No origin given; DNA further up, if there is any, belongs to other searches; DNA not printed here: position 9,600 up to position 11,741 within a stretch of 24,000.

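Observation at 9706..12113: Perfect 15-bp palindrome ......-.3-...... occurs three times, always intergenic, bracketing the regulator, a small ORF and the monooxygenase operon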

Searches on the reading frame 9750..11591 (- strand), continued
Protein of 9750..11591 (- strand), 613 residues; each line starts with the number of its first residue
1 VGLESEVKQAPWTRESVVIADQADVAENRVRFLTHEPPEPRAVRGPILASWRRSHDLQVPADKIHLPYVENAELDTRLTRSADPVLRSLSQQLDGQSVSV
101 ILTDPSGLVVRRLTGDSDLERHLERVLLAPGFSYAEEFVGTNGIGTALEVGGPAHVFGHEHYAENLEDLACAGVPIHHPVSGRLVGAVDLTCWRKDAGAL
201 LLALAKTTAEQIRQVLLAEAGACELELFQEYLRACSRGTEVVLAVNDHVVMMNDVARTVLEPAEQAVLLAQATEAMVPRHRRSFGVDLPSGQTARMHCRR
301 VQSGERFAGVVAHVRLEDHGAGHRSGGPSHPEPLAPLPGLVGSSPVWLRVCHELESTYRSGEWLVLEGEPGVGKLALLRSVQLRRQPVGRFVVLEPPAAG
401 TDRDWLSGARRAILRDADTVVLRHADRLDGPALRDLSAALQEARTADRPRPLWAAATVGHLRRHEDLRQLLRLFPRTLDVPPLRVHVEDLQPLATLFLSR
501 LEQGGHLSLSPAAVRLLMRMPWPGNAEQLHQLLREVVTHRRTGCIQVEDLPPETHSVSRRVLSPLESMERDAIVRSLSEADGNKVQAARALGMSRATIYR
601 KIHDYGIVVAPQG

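Call 36: find_encoding_contigs(protein=P0015, flank=10000, max_places=1)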
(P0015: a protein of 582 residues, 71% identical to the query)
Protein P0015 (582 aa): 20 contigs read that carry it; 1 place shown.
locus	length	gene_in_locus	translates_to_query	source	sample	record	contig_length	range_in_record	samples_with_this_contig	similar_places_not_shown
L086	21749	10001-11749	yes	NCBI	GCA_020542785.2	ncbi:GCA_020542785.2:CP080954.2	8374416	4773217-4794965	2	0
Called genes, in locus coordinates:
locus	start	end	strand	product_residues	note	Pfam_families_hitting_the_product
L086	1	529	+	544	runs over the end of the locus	PF02332:Phenol_Hydrox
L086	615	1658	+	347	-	PF00111:Fer2, PF00970:FAD_binding_6, PF00175:NAD_binding_1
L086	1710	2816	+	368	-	PF02332:Phenol_Hydrox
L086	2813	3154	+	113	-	PF02406:MmoB_DmpM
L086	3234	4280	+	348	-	PF04909:Amidohydro_2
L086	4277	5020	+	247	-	PF01883:FeS_assembly_P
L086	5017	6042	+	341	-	PF08240:ADH_N, PF00107:ADH_zinc_N, PF13602:ADH_zinc_N_2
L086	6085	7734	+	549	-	PF00118:Cpn60_TCP1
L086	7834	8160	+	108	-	PF03992:ABM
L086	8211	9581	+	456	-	PF01565:FAD_binding_4, PF02913:FAD-oxidase_C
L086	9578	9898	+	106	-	-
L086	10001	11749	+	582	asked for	PF26965:MimR_N, PF26961:MimR, PF25601:AAA_lid_14, PF02954:HTH_8, PF18024:HTH_50 (weak)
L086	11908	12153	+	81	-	-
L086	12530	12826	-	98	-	PF03992:ABM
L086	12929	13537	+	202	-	PF27099:Rv1733c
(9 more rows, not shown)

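Call 37: find_encoding_contigs(protein=P0079, flank=10000, max_places=1)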
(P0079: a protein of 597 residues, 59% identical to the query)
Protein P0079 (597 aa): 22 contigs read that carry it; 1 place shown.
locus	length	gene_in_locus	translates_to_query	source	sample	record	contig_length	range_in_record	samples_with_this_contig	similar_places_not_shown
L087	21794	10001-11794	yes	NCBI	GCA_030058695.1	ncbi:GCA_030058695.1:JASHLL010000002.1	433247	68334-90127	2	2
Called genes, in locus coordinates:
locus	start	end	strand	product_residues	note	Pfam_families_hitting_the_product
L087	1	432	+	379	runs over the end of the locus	PF00196:GerE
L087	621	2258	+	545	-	PF02332:Phenol_Hydrox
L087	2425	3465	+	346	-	PF00111:Fer2, PF00970:FAD_binding_6, PF00175:NAD_binding_1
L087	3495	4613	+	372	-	PF02332:Phenol_Hydrox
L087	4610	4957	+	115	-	PF02406:MmoB_DmpM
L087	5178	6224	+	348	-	PF04909:Amidohydro_2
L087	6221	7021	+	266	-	PF01883:FeS_assembly_P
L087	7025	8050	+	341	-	PF08240:ADH_N, PF00107:ADH_zinc_N, PF13602:ADH_zinc_N_2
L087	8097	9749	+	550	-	PF00118:Cpn60_TCP1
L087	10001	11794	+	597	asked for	PF26965:MimR_N, PF26961:MimR, PF25601:AAA_lid_14, PF02954:HTH_8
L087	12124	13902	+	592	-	PF02771:Acyl-CoA_dh_N (weak), PF02770:Acyl-CoA_dh_M, PF00441:Acyl-CoA_dh_1, PF12806:Acyl-CoA_dh_C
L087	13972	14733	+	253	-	PF00106:adh_short, PF01370:Epimerase (weak), PF08659:KR, PF13561:adh_short_C2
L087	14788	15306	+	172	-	PF03703:bPH_2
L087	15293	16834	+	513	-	PF03703:bPH_2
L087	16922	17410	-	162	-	PF00293:NUDIX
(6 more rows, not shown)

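Call 38: find_encoding_contigs(protein=P0111, flank=10000, max_places=1)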
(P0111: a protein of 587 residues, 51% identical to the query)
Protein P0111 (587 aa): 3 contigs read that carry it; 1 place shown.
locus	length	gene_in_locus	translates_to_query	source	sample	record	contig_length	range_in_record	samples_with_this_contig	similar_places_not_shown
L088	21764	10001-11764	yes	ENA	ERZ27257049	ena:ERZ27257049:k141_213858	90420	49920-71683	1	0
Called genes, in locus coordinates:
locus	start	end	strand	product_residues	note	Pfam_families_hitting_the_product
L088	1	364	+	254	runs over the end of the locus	PF23441:SDR (weak), PF00106:adh_short, PF08659:KR, PF13561:adh_short_C2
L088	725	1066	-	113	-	PF03992:ABM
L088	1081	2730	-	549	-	PF00118:Cpn60_TCP1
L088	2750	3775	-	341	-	PF08240:ADH_N, PF00107:ADH_zinc_N, PF13602:ADH_zinc_N_2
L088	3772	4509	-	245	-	PF01883:FeS_assembly_P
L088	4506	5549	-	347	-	PF04909:Amidohydro_2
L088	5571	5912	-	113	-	PF02406:MmoB_DmpM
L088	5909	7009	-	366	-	PF02332:Phenol_Hydrox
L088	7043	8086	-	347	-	PF00111:Fer2, PF00970:FAD_binding_6, PF00175:NAD_binding_1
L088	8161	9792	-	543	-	PF02332:Phenol_Hydrox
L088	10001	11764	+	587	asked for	PF26965:MimR_N, PF01590:GAF, PF26961:MimR, PF25601:AAA_lid_14, PF02954:HTH_8, PF18024:HTH_50 (weak)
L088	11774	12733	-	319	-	PF22290:DmmA-like_N (weak), PF08030:NAD_binding_6 (faint), PF00175:NAD_binding_1 (weak), PF00111:Fer2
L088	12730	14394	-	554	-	PF00501:AMP-binding, PF13193:AMP-binding_C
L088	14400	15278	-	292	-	PF00561:Abhydrolase_1, PF12146:Hydrolase_4 (weak), PF12697:Abhydrolase_6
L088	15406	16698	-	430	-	PF00135:COesterase, PF20434:BD-FAE, PF07859:Abhydrolase_3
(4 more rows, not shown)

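Call 48: get_annotated_region(hit=H14, flank=3000)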
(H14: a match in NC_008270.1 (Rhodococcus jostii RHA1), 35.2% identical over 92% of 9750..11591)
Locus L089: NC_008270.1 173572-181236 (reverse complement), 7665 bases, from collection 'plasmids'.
description: Rhodococcus jostii RHA1 plasmid pRHL2, complete sequence
organism: Rhodococcus jostii RHA1 (NCBI taxid 101510)
taxonomy: Bacteria; Actinomycetota; Actinomycetes; Mycobacteriales; Nocardiaceae; Rhodococcus; Rhodococcus jostii; Rhodococcus jostii RHA1
host: -; source: -; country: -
typing (MOB-suite, as given by PLSDB): mobilizable; relaxase MOBP
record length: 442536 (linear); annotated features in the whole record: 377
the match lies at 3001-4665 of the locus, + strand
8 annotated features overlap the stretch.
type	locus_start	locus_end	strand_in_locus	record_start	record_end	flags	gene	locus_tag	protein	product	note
CDS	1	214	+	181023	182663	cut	-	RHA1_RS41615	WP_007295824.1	NAD(P)/FAD-dependent oxidoreductase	-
CDS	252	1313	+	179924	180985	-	-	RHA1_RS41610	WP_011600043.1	alpha/beta fold hydrolase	-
CDS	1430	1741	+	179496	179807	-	-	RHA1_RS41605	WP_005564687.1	EthD family reductase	-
CDS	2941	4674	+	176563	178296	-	-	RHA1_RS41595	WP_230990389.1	helix-turn-helix domain-containing protein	-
CDS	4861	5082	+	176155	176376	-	-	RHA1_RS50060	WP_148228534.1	hypothetical protein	-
CDS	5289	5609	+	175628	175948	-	-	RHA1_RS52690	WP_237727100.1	hypothetical protein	-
CDS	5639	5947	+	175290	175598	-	-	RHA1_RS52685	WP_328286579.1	helix-turn-helix domain-containing protein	GO:0006355 - regulation of DNA-templated transcription [Evidence IEA]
CDS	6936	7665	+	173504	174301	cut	-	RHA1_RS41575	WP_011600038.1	glucose 1-dehydrogenase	-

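Call 49: get_annotated_region(hit=H6, flank=3000)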
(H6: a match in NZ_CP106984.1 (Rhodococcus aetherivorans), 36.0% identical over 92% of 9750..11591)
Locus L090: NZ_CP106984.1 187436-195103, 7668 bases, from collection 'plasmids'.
description: Rhodococcus aetherivorans strain N1 plasmid pN1, complete sequence
organism: Rhodococcus aetherivorans (NCBI taxid 191292)
taxonomy: Bacteria; Actinomycetota; Actinomycetes; Mycobacteriales; Nocardiaceae; Rhodococcus; Rhodococcus aetherivorans
host: -; source: cell culture,soil; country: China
typing (MOB-suite, as given by PLSDB): mobilizable; relaxase MOBP
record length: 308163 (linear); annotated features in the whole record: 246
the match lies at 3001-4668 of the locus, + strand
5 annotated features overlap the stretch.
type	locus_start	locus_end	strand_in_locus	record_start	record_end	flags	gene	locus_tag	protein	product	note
CDS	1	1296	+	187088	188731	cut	-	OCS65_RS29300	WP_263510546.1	NAD(P)/FAD-dependent oxidoreductase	-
CDS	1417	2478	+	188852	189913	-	-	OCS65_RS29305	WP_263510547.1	alpha/beta fold hydrolase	-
CDS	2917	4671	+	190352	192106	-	-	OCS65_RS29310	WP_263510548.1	helix-turn-helix domain-containing protein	-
CDS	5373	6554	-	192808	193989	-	-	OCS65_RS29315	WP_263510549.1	serine hydrolase domain-containing protein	-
CDS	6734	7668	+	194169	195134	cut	-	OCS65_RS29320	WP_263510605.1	alpha/beta hydrolase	-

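Call 50: get_annotated_region(hit=H4, flank=3000)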
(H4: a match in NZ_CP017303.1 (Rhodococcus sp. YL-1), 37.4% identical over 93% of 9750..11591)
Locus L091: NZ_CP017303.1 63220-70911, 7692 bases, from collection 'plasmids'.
description: Rhodococcus sp. YL-1 plasmid pYLL1
organism: Rhodococcus sp. YL-1 (NCBI taxid 1045808)
taxonomy: Bacteria; Actinomycetota; Actinomycetes; Mycobacteriales; Nocardiaceae; Rhodococcus; Rhodococcus sp. YL-1
host: -; source: pure culture,soil; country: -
typing (MOB-suite, as given by PLSDB): non-mobilizable
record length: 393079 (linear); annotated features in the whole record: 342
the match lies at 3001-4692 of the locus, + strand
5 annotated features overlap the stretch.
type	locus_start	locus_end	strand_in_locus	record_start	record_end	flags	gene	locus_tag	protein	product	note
CDS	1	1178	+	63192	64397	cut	-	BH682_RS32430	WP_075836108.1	serine hydrolase domain-containing protein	-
CDS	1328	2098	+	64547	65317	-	-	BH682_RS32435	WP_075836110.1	glucose 1-dehydrogenase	-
CDS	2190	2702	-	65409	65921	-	-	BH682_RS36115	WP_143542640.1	hypothetical protein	-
CDS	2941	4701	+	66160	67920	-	-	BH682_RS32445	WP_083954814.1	helix-turn-helix domain-containing protein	-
CDS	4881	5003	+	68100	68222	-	-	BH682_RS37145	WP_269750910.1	hypothetical protein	-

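Call 51: get_annotated_region(hit=H3, flank=3000)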
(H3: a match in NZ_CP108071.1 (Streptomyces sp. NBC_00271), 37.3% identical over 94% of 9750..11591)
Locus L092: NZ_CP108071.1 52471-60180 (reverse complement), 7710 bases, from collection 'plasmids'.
description: Streptomyces sp. NBC_00271 plasmid unnamed1, complete sequence
organism: Streptomyces sp. NBC_00271 (NCBI taxid 2975697)
taxonomy: Bacteria; Actinomycetota; Actinomycetes; Kitasatosporales; Streptomycetaceae; Streptomyces; Streptomyces sp. NBC 00271
host: -; source: -; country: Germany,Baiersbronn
typing (MOB-suite, as given by PLSDB): mobilizable; replicon rep_cluster_43; relaxase MOBP
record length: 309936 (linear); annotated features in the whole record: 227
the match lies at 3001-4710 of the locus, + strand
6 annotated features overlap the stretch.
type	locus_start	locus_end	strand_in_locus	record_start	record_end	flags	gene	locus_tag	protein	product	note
CDS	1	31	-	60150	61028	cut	-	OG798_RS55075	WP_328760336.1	sugar ABC transporter permease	-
CDS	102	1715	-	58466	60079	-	-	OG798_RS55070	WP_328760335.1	extracellular solute-binding protein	-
CDS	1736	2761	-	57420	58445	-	-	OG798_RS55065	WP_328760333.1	NAD(P)-dependent alcohol dehydrogenase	-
CDS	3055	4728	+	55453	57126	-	-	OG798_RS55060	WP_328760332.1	GAF domain-containing protein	-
CDS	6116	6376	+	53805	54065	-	-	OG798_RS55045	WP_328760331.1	type II toxin-antitoxin system Phd/YefM family antitoxin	-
CDS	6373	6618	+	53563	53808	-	-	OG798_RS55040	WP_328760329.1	type II toxin-antitoxin system RelE/ParE family toxin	-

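Call 54: get_annotated_region(hit=H12, flank=2500)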
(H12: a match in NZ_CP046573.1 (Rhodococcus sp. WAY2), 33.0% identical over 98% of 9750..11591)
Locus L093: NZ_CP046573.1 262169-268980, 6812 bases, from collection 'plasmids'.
description: Rhodococcus sp. WAY2 plasmid pRWAY01, complete sequence
organism: Rhodococcus sp. WAY2 (NCBI taxid 2663121)
taxonomy: Bacteria; Actinomycetota; Actinomycetes; Mycobacteriales; Nocardiaceae; Rhodococcus; Rhodococcus sp. WAY2
host: -; source: cell culture,bacterial consortium; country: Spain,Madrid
typing (MOB-suite, as given by PLSDB): mobilizable; relaxase MOBF,MOBP,MOBP
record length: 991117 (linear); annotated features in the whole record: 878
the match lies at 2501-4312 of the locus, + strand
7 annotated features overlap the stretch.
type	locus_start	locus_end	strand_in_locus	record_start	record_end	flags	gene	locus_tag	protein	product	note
CDS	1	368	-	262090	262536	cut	-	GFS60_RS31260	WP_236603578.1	antitoxin Xre/MbcA/ParS toxin-binding domain-containing protein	-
CDS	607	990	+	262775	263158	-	-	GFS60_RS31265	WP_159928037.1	hypothetical protein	-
CDS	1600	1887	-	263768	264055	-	-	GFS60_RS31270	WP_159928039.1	hypothetical protein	-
CDS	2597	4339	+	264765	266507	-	-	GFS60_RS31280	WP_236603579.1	helix-turn-helix domain-containing protein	-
CDS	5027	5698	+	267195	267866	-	-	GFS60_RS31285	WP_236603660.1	HAD-IB family phosphatase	GO:0008152 - metabolic process [Evidence IEA]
CDS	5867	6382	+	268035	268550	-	-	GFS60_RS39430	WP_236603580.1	hypothetical protein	-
CDS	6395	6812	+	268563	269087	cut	-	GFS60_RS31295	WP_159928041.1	pyridoxamine 5'-phosphate oxidase family protein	-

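Call 55: get_annotated_region(hit=H24, flank=2500)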
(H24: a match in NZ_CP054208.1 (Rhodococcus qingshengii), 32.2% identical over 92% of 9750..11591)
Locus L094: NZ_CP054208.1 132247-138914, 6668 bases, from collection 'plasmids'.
description: Rhodococcus qingshengii strain CX-1 plasmid unnamed1, complete sequence
organism: Rhodococcus qingshengii (NCBI taxid 334542)
taxonomy: Bacteria; Actinomycetota; Actinomycetes; Mycobacteriales; Nocardiaceae; Rhodococcus; Rhodococcus qingshengii
host: -; source: cell culture,carbendazim contaminated soil; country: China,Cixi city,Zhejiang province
typing (MOB-suite, as given by PLSDB): mobilizable; relaxase MOBP,MOBP
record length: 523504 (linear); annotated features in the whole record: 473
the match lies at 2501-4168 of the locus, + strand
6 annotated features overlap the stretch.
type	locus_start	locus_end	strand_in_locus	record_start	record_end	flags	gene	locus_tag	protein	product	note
CDS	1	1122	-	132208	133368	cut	-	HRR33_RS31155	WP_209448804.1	globin domain-containing protein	-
CDS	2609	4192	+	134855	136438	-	-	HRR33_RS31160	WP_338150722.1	helix-turn-helix domain-containing protein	-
CDS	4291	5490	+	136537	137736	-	-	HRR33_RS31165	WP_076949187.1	acyl-CoA dehydrogenase family protein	-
CDS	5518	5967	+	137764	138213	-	-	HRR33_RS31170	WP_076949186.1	hypothetical protein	-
CDS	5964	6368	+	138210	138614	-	-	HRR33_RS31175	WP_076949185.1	MaoC family dehydratase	-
CDS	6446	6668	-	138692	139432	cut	-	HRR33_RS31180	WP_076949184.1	SDR family NAD(P)-dependent oxidoreductase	-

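Call 56: get_annotated_region(hit=H27, flank=2500)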
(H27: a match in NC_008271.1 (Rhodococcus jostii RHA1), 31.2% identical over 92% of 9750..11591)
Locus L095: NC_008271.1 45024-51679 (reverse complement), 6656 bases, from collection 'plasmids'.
description: Rhodococcus jostii RHA1 plasmid pRHL3, complete sequence
organism: Rhodococcus jostii RHA1 (NCBI taxid 101510)
taxonomy: Bacteria; Actinomycetota; Actinomycetes; Mycobacteriales; Nocardiaceae; Rhodococcus; Rhodococcus jostii; Rhodococcus jostii RHA1
host: -; source: -; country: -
typing (MOB-suite, as given by PLSDB): mobilizable; replicon rep_cluster_313; relaxase MOBP
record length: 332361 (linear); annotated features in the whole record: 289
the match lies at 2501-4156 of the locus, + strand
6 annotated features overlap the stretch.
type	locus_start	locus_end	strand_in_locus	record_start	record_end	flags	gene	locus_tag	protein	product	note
CDS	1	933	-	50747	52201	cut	-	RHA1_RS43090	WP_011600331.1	aldehyde dehydrogenase family protein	-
CDS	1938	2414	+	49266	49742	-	-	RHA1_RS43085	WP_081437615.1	nuclear transport factor 2 family protein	-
CDS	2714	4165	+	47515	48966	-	-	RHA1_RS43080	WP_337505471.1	helix-turn-helix domain-containing protein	-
CDS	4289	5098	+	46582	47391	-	-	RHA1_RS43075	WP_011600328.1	N-acyl homoserine lactonase family protein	-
CDS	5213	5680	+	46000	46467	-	-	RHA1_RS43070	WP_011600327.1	nitroreductase family deazaflavin-dependent oxidoreductase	-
CDS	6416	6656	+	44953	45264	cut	-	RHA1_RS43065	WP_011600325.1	hypothetical protein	-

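Call 57: get_annotated_region(hit=H33, flank=2500)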
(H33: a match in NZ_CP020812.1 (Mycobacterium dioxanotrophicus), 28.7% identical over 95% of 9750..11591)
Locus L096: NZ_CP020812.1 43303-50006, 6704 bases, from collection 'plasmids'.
description: Mycobacterium dioxanotrophicus strain PH-06 plasmid unnamed3, complete sequence
organism: Mycobacterium dioxanotrophicus (NCBI taxid 482462)
taxonomy: Bacteria; Actinomycetota; Actinomycetes; Mycobacteriales; Mycobacteriaceae; Mycobacterium; Mycobacterium dioxanotrophicus
host: -; source: Single cell,river sediment; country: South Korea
typing (MOB-suite, as given by PLSDB): non-mobilizable; replicon rep_cluster_1561
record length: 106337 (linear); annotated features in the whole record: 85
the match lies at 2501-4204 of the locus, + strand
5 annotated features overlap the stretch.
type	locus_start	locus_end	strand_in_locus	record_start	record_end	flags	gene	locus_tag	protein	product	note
CDS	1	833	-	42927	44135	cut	-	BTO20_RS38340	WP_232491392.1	MoxR family ATPase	-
CDS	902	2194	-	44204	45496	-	mdo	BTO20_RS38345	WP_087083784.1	NDMA-dependent methanol dehydrogenase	GO:0046170 - methanol catabolic process [Evidence IEA]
CDS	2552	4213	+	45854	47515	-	-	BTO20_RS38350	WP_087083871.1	helix-turn-helix domain-containing protein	-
CDS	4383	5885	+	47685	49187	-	-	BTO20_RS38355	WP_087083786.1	aldehyde dehydrogenase family protein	-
CDS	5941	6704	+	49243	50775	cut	-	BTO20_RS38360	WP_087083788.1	AMP-binding protein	-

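Call 58: get_annotated_region(hit=H38, flank=2500)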
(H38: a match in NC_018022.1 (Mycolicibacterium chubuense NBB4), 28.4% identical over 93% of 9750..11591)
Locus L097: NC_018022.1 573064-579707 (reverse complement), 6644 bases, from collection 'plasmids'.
description: Mycolicibacterium chubuense NBB4 plasmid pMYCCH.01, complete sequence
organism: Mycolicibacterium chubuense NBB4 (NCBI taxid 710421)
taxonomy: Bacteria; Actinomycetota; Actinomycetes; Mycobacteriales; Mycobacteriaceae; Mycolicibacterium; Mycolicibacterium chubuense; Mycolicibacterium chubuense NBB4
host: -; source: -; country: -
typing (MOB-suite, as given by PLSDB): mobilizable; relaxase MOBF,MOBF
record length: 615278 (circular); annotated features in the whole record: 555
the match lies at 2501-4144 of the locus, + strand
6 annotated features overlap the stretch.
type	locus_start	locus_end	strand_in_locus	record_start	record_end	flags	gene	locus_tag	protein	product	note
CDS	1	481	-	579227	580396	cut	-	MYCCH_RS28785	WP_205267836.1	MoxR family ATPase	-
CDS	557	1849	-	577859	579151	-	mdo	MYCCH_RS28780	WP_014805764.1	NDMA-dependent methanol dehydrogenase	GO:0046170 - methanol catabolic process [Evidence IEA]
CDS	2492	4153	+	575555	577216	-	-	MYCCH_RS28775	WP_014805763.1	helix-turn-helix domain-containing protein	-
CDS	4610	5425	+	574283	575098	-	-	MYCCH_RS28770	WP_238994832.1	methane monooxygenase/ammonia monooxygenase subunit C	-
CDS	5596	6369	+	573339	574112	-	-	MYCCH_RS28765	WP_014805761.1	methane monooxygenase/ammonia monooxygenase subunit A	-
CDS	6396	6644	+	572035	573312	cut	-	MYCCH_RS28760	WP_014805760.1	methane monooxygenase/ammonia monooxygenase subunit B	-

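Call 59: get_annotated_region(hit=H5, flank=2500)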
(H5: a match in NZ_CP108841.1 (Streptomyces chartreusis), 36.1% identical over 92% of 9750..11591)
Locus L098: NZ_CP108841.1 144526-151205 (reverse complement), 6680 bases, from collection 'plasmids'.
description: Streptomyces chartreusis strain NBC_00851 plasmid unnamed1, complete sequence
organism: Streptomyces chartreusis (NCBI taxid 1969)
taxonomy: Bacteria; Actinomycetota; Actinomycetes; Kitasatosporales; Streptomycetaceae; Streptomyces; Streptomyces chartreusis
host: -; source: -; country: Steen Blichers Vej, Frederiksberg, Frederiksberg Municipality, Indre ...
typing (MOB-suite, as given by PLSDB): non-mobilizable
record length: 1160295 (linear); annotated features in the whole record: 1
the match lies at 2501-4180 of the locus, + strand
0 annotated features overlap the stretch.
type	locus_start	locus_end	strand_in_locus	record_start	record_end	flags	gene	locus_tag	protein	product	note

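Call 67: search_protein_families(library=pfam, proteins=[L041:7973-8674:+, L041:8671-9717:+, L041:9675-10907:+, L038:7834-8547:-, L038:7837-9384:+], max_evalue=0.001)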
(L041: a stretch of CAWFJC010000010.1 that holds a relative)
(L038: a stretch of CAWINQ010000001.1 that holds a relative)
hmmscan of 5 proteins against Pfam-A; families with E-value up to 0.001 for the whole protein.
L041:7973-8674:+ (233 aa): 12 families
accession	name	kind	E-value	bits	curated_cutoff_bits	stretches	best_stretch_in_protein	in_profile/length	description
PF02742.21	Fe_dep_repr_C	-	1.5e-30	105.4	27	1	79-147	1-69/70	Iron dependent repressor, metal binding and dimerisation domain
PF04023.20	FeoA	-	1.3e-18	67.3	23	1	160-229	2-71/74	FeoA domain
PF01325.25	Fe_dep_repress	-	3.5e-14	53.2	26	1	19-70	3-54/60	Iron dependent repressor, N-terminal DNA binding domain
PF12802.13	MarR_2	-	2.6e-07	31.1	27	1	34-71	15-53/61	MarR family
PF01047.28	MarR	-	8.5e-07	29.2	24.6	1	35-71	14-50/59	MarR family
PF13412.12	HTH_24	-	7e-06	26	21.9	1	27-69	6-48/48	Winged helix-turn-helix DNA-binding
PF12840.13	HTH_20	-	3.3e-05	24.2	27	1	28-70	8-50/51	Helix-turn-helix domain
PF13545.12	HTH_Crp_2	-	3.9e-05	24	27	1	40-76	24-59/70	Crp-like helix-turn-helix domain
PF01978.25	TrmB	-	0.00033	20.9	25.6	1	36-71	20-55/68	Sugar-specific transcriptional regulator TrmB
PF09339.16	HTH_IclR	-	0.00059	20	22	0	33-71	13-51/52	IclR helix-turn-helix domain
PF25213.1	HVO_A0261_N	-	0.00066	19.9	35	0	34-83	20-68/86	HVO_A0261 N-terminal domain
PF00126.33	HTH_1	-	0.00086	19.7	26.6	0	45-82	20-59/60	Bacterial regulatory helix-turn-helix protein, lysR family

L041:8671-9717:+ (348 aa): 2 families
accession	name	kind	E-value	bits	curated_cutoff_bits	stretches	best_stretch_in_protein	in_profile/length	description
PF07732.21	Cu-oxidase_3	-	2.6e-29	102.2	21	1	101-212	6-118/119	Multicopper oxidase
PF07731.20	Cu-oxidase_2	-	6.2e-24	84.8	20.4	2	235-343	23-134/137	Multicopper oxidase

L041:9675-10907:+ (410 aa): 1 family
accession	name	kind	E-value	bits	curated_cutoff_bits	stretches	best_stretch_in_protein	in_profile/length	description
PF02535.28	Zip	-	6.3e-07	29.4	35.1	1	253-357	164-272/323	ZIP Zinc transporter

L038:7834-8547:- (237 aa): 1 family
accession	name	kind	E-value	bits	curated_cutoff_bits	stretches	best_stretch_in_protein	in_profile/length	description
PF01184.24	Gpr1_Fun34_YaaH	-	3.8e-16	59.8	25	1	40-215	11-185/207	GPR1/FUN34/yaaH family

L038:7837-9384:+ (515 aa): 0 families
